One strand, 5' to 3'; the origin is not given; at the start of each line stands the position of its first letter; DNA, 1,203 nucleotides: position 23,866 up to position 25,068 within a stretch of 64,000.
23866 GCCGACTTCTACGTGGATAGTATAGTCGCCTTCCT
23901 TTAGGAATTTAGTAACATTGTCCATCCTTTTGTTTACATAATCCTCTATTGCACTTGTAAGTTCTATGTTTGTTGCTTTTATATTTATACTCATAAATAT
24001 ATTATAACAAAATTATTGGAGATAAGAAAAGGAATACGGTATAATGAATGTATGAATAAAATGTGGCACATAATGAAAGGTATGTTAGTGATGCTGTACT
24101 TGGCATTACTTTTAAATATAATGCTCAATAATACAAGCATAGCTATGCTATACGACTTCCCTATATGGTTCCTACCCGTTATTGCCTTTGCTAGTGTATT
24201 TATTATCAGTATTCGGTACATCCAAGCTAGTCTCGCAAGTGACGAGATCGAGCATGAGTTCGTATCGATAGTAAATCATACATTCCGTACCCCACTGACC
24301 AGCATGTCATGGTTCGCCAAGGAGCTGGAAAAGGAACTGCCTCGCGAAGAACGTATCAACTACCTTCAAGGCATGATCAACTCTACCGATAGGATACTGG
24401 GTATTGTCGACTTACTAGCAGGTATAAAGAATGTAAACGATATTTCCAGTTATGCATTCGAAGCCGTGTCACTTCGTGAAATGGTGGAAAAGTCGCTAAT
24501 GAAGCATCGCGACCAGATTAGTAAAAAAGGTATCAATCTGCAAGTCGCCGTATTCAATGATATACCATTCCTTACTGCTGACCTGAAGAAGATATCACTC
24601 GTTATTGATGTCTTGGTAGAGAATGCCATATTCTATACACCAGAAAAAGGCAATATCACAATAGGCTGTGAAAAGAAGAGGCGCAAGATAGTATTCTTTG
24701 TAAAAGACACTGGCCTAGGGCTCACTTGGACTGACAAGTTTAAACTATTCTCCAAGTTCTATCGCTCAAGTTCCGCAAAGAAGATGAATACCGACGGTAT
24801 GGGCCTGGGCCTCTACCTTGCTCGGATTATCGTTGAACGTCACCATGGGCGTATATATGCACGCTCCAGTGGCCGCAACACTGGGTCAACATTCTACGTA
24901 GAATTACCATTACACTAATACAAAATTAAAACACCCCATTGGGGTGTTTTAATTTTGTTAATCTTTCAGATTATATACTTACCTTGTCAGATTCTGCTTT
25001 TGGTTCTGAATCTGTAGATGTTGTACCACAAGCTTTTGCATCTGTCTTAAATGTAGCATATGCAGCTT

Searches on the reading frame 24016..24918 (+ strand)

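Call 56: search_protein_families(library=pfam, proteins=[window:24016-24918:+], max_evalue=0.001)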
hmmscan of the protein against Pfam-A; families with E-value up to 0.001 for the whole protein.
window:24016-24918:+ (300 aa): 2 families
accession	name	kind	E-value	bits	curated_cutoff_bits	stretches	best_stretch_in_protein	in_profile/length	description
PF02518.31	HATPase_c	-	2e-18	67.3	26.4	1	189-299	2-109/111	Histidine kinase-, DNA gyrase B-, and HSP90-like ATPase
PF00512.31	HisKA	-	1.1e-07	32.2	26.9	1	81-132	4-55/66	His Kinase A (phospho-acceptor) domain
